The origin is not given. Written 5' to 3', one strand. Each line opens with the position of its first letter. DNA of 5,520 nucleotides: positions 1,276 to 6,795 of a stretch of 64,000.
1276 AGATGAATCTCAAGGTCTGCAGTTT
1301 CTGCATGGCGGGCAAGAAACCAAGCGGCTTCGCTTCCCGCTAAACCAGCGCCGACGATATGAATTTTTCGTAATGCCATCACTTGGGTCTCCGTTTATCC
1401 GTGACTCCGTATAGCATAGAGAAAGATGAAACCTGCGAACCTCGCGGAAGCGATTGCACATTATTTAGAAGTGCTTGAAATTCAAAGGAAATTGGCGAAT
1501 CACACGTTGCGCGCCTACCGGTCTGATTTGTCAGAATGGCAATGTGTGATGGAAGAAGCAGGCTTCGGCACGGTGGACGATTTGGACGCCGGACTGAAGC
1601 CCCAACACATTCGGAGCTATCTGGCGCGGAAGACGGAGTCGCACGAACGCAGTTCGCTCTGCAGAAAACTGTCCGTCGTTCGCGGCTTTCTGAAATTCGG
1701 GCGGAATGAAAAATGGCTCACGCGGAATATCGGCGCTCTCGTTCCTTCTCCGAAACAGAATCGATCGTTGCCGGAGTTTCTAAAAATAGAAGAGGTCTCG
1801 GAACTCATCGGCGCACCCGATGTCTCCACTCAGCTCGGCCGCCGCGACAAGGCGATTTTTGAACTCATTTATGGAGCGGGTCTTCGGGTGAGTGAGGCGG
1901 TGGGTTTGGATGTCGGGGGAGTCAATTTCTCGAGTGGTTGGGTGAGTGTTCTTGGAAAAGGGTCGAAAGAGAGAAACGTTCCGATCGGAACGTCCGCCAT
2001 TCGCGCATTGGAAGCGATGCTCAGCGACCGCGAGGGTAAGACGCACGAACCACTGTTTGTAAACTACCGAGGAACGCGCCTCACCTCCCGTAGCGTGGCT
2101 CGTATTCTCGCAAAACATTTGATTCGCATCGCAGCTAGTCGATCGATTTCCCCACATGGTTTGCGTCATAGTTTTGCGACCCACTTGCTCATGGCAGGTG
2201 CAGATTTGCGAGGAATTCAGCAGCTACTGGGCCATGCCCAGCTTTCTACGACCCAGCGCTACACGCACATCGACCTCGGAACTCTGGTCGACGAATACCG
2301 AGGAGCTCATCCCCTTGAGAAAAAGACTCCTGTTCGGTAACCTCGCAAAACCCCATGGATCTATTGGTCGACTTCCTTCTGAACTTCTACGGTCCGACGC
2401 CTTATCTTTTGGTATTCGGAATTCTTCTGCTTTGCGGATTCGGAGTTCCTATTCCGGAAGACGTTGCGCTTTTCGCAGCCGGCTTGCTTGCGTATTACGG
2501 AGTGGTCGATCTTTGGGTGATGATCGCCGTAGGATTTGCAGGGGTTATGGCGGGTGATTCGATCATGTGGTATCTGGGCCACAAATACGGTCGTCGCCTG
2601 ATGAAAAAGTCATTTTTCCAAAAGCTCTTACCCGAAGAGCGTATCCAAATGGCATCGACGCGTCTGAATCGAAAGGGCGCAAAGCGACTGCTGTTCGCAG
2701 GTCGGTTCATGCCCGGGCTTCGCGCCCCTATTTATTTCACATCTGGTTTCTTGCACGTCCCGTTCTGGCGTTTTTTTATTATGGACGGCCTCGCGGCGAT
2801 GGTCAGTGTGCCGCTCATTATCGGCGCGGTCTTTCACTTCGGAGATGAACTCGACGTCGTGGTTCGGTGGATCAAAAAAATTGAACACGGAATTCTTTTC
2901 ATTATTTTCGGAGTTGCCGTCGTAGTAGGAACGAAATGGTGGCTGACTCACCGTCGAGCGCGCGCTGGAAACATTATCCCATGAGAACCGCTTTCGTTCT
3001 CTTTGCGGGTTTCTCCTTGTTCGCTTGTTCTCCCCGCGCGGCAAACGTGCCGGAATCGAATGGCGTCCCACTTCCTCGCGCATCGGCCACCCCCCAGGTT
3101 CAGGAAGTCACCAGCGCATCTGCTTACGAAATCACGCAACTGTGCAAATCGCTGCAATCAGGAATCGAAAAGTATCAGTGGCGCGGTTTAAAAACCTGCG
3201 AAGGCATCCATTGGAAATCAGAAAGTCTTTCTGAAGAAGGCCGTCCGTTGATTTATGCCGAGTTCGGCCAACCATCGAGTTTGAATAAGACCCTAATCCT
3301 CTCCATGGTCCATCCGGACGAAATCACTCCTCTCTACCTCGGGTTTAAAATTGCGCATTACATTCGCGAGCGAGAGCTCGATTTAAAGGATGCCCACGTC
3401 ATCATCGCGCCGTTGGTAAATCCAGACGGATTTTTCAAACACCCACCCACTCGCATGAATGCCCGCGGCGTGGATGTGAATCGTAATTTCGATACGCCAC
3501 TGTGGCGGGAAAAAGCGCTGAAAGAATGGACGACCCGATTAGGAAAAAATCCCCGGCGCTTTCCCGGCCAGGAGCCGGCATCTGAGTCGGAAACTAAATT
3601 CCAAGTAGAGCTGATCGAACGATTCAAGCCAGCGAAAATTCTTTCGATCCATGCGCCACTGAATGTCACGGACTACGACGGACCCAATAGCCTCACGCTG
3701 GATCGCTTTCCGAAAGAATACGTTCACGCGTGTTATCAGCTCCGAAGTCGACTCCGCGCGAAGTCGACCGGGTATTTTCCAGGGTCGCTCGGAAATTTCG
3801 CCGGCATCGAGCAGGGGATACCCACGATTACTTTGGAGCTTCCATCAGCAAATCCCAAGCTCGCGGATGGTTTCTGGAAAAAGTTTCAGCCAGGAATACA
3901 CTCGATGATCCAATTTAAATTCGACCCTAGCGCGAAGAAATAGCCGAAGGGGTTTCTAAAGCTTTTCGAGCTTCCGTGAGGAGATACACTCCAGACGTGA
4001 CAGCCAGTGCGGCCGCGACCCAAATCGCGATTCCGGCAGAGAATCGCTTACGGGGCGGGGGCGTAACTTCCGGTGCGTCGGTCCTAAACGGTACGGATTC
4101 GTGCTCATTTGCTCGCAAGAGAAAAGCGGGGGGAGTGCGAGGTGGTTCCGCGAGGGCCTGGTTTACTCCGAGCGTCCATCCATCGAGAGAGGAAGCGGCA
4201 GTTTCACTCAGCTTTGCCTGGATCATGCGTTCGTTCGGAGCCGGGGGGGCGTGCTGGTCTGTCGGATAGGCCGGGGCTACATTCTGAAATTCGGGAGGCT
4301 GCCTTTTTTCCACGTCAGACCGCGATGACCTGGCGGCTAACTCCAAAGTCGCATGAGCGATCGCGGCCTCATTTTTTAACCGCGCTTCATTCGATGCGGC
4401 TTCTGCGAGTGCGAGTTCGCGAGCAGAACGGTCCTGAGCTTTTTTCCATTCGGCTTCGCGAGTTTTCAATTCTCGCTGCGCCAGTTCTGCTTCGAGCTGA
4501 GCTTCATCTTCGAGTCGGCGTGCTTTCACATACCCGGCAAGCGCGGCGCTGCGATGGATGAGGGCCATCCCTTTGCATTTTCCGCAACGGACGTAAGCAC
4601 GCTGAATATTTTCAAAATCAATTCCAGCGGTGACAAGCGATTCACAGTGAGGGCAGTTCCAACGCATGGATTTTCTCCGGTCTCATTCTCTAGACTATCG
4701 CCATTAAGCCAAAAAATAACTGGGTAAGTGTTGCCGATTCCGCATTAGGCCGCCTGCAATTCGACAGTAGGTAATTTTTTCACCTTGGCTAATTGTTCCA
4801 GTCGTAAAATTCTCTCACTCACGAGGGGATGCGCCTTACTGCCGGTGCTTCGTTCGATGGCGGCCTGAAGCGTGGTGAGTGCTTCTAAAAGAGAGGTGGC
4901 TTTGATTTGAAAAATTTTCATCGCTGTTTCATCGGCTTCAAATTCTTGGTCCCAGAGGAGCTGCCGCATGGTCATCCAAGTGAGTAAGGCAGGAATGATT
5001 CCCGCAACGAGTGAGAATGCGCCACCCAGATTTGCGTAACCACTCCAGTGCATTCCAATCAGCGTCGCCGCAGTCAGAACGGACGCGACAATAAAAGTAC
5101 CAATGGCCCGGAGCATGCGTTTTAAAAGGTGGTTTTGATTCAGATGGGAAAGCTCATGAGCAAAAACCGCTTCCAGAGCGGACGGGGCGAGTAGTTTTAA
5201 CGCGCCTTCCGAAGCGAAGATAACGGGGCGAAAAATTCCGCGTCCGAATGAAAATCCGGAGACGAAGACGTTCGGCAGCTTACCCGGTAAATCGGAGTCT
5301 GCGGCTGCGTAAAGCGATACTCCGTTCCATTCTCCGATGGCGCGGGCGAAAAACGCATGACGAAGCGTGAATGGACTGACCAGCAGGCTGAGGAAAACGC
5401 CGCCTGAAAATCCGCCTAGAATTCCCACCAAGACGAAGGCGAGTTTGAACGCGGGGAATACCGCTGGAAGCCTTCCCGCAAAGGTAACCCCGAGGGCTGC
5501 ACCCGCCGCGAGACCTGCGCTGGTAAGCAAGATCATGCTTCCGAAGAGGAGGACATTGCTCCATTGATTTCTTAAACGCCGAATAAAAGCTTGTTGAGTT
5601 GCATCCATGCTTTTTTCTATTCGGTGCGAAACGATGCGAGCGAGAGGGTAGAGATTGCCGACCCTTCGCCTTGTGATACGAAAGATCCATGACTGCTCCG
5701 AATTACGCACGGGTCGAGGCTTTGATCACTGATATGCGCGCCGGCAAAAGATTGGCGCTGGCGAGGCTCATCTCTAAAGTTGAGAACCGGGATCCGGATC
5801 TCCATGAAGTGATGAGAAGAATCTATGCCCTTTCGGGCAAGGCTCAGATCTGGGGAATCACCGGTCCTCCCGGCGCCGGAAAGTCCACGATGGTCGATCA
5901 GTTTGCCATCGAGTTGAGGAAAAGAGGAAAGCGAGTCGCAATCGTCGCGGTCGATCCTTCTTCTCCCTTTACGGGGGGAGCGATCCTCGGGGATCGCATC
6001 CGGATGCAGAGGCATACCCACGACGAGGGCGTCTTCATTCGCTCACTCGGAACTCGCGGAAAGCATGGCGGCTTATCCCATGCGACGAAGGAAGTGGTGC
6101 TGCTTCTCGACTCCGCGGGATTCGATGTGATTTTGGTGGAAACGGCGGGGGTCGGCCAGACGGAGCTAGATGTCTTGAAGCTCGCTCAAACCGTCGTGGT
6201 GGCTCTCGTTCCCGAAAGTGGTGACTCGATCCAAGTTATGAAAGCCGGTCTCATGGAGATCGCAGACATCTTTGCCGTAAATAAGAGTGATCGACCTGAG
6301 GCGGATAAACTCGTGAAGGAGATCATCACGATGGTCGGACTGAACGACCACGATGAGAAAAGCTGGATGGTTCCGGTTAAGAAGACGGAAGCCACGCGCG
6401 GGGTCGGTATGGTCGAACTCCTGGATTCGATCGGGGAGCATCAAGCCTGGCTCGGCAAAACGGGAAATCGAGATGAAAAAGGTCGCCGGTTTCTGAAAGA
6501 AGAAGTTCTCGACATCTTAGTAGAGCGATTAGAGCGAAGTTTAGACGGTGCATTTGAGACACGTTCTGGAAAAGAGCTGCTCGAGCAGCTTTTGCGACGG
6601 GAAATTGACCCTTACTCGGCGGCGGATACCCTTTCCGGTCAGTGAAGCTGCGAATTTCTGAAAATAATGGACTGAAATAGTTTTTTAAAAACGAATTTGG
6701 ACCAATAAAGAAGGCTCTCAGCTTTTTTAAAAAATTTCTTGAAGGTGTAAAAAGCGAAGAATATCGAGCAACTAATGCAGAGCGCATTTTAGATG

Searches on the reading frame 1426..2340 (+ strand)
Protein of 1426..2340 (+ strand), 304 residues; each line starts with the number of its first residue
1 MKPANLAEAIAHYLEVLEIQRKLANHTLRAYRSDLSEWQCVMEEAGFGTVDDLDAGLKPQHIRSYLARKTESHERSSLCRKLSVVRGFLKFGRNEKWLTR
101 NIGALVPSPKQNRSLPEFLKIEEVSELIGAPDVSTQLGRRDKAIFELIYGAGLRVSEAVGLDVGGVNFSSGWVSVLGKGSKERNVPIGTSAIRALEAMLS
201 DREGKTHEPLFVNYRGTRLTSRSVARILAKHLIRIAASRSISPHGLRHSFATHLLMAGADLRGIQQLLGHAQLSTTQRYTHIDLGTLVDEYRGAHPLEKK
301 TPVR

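Call 51: search_protein_families(library=pfam, proteins=[window:1426-2340:+], max_evalue=0.001)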
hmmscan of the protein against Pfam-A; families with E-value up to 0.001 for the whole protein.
window:1426-2340:+ (304 aa): 2 families
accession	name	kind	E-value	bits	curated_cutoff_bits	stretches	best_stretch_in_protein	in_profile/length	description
PF00589.27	Phage_integrase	-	1.3e-42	145.9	27.1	1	118-283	2-169/172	Phage integrase family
PF02899.23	Phage_int_SAM_1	-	1.3e-15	57.9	22.3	1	10-95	1-82/83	Phage integrase, N-terminal SAM-like domain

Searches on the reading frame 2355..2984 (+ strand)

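Call 51: search_protein_families(library=pfam, proteins=[window:2355-2984:+], max_evalue=0.001)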
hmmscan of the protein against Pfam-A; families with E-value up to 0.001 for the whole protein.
window:2355-2984:+ (209 aa): 1 family
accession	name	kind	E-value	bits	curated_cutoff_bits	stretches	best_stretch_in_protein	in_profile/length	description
PF09335.16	VTT_dom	-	7.3e-19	68.9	33.9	1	33-156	1-118/123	VTT domain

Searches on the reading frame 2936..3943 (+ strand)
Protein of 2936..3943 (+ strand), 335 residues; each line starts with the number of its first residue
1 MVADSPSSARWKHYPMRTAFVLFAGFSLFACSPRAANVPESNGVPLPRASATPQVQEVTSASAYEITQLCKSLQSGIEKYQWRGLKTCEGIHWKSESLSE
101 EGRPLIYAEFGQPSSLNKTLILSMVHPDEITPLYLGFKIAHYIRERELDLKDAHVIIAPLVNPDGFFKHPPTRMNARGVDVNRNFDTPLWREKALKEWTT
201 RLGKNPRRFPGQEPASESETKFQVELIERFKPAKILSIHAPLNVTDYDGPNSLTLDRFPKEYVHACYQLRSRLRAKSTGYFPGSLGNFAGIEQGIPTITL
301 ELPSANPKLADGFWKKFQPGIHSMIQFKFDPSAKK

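Call 51: search_protein_families(library=pfam, proteins=[window:2936-3943:+], max_evalue=0.001)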
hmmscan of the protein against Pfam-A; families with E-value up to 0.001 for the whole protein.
window:2936-3943:+ (335 aa): 1 family
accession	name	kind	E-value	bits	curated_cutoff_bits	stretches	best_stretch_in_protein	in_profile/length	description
PF00246.29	Peptidase_M14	-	2.9e-12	47.2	21.6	1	99-240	24-183/286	Zinc carboxypeptidase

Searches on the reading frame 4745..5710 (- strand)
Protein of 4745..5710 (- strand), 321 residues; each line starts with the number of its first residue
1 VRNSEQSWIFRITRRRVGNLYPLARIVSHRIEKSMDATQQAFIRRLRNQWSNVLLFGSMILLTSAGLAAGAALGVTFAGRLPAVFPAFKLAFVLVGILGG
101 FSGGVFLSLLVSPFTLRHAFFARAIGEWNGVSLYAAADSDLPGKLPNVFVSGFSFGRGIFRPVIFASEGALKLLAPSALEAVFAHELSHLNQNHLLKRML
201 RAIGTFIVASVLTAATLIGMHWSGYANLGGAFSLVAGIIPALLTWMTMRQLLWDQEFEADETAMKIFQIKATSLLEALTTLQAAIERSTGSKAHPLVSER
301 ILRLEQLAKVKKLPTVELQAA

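Call 51: search_protein_families(library=pfam, proteins=[window:4745-5710:-], max_evalue=0.001)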
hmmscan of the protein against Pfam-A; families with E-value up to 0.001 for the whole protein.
window:4745-5710:- (321 aa): 1 family
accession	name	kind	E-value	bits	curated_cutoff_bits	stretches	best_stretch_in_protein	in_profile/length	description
PF01435.24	Peptidase_M48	-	1.2e-15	58.3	20.3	1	146-307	36-185/186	Peptidase family M48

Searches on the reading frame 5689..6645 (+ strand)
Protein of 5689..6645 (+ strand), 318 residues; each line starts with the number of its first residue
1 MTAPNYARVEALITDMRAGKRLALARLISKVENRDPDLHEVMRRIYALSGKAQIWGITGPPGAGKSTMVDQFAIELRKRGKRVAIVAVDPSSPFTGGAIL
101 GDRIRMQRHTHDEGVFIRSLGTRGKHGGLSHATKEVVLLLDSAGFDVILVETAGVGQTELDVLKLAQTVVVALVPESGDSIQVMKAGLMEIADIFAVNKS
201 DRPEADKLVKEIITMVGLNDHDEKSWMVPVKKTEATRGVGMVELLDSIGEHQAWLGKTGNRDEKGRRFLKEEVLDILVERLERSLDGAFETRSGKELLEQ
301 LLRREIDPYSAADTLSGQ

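Call 51: search_protein_families(library=pfam, proteins=[window:5689-6645:+], max_evalue=0.001)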
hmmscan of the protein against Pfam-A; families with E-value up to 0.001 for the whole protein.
window:5689-6645:+ (318 aa): 14 families
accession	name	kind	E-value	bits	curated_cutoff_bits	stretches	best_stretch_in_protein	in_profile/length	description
PF03308.22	MeaB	-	1.2e-91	307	23.1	1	24-283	1-266/273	Methylmalonyl Co-A mutase-associated GTPase MeaB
PF02492.25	cobW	-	9.8e-07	29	20.7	1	55-212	3-165/180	CobW/HypB/UreG, nucleotide-binding domain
PF01656.29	CbiA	-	1.5e-05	25.4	25.4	1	62-222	9-89/125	CobQ/CobB/MinD/ParA nucleotide binding domain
PF00448.28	SRP54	-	2.3e-05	24.6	22.7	1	57-173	6-112/196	SRP54-type protein, GTPase domain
PF03029.23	ATP_bind_1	-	0.00012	22.4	27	1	57-92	1-36/240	Conserved hypothetical ATP binding protein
PF00009.33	GTP_EFTU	-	0.00016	21.8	26.5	0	186-250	117-184/188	Elongation factor Tu GTP binding domain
PF03266.21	NTPase_1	-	0.00033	21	23.9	0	57-84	4-31/168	NTPase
PF06745.19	ATPase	-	0.00034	20.5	26.6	1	53-90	20-58/231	KaiC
PF25199.1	nSTAND_NTPase5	-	0.00035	20.8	34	1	47-86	36-76/145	Novel STAND NTPase 5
PF13604.12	AAA_30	-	0.00037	20.7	27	1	47-88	13-54/191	AAA domain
PF02374.21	ArsA_ATPase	-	0.00037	20.3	24.3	0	57-91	6-40/305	Anion-transporting ATPase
PF13191.12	AAA_16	-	0.00054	20.9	32.6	0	34-91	5-63/167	AAA ATPase domain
PF13401.12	AAA_22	-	0.00075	20.2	27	0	53-101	6-52/130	AAA domain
PF20720.3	nSTAND3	-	0.00078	19.6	27.2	0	51-85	16-50/155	Novel STAND NTPase 3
